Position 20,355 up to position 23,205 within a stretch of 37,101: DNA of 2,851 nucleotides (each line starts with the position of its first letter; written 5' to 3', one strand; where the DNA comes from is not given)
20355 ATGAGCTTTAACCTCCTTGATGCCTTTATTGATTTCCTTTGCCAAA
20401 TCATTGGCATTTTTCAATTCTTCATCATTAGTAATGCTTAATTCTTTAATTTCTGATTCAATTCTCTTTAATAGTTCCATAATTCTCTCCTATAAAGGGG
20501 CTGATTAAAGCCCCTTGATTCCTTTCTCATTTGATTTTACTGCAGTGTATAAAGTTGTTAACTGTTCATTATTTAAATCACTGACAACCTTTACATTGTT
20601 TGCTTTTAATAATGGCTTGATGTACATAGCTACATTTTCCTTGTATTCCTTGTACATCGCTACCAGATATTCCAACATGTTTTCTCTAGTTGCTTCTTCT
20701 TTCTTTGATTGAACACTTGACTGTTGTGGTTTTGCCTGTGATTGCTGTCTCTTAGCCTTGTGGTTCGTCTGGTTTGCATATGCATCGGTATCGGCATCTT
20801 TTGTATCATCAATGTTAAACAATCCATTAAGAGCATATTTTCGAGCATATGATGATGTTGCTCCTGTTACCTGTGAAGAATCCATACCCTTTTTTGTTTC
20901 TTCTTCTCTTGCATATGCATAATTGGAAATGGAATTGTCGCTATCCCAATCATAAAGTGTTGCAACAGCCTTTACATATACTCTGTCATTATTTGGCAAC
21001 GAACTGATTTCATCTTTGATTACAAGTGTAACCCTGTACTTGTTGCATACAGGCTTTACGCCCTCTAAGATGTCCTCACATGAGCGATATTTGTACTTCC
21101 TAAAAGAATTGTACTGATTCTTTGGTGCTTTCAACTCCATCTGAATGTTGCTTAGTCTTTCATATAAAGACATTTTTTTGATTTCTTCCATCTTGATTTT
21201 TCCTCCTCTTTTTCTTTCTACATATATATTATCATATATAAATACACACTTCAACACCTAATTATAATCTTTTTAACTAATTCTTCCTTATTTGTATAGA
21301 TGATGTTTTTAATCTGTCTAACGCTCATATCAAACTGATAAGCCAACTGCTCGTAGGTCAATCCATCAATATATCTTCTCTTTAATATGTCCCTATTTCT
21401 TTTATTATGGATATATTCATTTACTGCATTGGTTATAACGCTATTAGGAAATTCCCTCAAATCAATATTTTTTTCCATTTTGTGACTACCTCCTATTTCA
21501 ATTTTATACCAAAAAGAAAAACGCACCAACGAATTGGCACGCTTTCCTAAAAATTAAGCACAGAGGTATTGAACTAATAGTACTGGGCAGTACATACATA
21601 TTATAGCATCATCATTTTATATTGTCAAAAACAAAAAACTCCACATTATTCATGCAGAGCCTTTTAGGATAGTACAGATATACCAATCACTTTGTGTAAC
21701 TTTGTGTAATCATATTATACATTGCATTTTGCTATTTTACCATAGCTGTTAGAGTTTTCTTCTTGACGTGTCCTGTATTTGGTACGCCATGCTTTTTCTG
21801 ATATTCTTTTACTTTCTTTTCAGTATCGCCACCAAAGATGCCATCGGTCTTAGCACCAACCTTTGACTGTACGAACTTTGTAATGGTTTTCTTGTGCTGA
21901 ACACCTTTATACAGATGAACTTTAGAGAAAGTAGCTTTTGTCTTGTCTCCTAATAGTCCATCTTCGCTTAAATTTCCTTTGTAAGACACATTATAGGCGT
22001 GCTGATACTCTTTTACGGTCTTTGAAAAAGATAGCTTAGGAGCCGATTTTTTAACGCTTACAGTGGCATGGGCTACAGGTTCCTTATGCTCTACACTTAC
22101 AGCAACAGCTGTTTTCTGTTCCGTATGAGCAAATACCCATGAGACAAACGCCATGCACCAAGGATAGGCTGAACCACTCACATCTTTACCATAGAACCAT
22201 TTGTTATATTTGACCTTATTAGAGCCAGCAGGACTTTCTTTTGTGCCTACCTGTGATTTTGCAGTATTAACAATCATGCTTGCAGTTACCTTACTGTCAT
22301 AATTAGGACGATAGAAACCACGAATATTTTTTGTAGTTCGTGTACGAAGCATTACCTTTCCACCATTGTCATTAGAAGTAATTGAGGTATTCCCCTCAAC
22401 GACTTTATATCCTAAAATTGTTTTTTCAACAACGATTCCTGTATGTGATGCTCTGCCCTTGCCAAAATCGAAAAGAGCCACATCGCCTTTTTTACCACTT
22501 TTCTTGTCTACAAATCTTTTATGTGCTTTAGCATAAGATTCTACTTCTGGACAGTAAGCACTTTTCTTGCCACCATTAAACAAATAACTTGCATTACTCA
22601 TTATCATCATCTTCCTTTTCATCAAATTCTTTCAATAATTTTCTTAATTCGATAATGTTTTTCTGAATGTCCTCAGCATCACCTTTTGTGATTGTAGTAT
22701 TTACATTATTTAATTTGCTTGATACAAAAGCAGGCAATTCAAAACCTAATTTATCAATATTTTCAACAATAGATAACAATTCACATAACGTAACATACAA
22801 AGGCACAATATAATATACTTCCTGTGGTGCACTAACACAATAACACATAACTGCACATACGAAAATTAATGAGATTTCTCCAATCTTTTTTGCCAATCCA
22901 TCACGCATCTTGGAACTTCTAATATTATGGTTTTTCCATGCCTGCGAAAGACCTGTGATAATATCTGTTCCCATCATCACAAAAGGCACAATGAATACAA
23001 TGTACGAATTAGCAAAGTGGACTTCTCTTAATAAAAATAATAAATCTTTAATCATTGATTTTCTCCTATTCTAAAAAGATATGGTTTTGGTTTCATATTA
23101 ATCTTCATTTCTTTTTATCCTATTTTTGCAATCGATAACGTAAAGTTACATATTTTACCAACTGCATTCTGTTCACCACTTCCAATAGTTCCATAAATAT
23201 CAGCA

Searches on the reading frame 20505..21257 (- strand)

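Call 11: search_protein_families(library=phrogs, proteins=[window:20505-21257:-], max_evalue=0.001)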
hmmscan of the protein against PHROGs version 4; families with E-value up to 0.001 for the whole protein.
window:20505-21257:- (250 aa): 2 families
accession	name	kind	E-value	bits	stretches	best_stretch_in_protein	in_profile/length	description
phrog_155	-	DNA, RNA and nucleotide metabolism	7.6e-48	164.7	1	24-248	61-272/308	Erf-like ssDNA annealing protein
phrog_2324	-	DNA, RNA and nucleotide metabolism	2e-15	57.9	1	27-201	7-178/193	Erf-like ssDNA annealing protein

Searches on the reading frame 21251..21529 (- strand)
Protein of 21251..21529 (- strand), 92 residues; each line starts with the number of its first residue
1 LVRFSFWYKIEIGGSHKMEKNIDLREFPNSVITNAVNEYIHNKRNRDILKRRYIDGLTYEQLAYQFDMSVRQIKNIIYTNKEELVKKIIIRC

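Call 94: search_protein_families(library=pfam, proteins=[window:21251-21529:-], max_evalue=0.01)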
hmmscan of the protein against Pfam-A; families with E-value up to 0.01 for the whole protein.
window:21251-21529:- (92 aa): 3 families
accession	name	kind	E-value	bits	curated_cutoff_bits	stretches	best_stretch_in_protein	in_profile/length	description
PF04545.22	Sigma70_r4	-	6.7e-06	26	24.1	1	43-77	7-41/50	Sigma-70, region 4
PF08281.18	Sigma70_r4_2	-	8.9e-05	22.5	25.7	1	43-77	13-47/54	Sigma-70, region 4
PF13613.12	HTH_Tnp_4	-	0.00018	21.5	27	1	56-79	19-42/53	Helix-turn-helix of DDE superfamily endonuclease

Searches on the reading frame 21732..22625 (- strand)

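Call 11: search_protein_families(library=phrogs, proteins=[window:21732-22625:-], max_evalue=0.001)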
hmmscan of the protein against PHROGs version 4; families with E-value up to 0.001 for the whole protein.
window:21732-22625:- (297 aa): 7 families
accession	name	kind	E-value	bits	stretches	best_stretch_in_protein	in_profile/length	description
phrog_21357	-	lysis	5.3e-26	92.4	2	10-124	54-175/225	endolysin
phrog_21825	-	lysis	4.8e-22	79.7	1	18-116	68-172/289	endolysin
phrog_9589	-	lysis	5.4e-13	50.4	2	115-169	4-64/281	endolysin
phrog_2649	-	lysis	2.7e-06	28.4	1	254-295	197-235/261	endolysin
phrog_1224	-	head and packaging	3.4e-05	24.3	1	258-295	27-64/438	endolysin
phrog_1512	-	lysis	0.00052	21.1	0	250-296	196-243/314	endolysin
phrog_102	-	lysis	0.00071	20.1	0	249-295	28-78/369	endolysin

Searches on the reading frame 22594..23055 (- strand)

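Call 94: search_protein_families(library=pfam, proteins=[window:22594-23055:-], max_evalue=0.01)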
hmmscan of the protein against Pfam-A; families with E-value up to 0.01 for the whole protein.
window:22594-23055:- (153 aa): 1 family
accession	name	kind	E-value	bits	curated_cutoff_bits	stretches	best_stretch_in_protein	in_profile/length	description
PF05105.17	Phage_holin_4_1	-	1.4e-18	67.5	22.2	1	16-118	9-114/116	Bacteriophage holin family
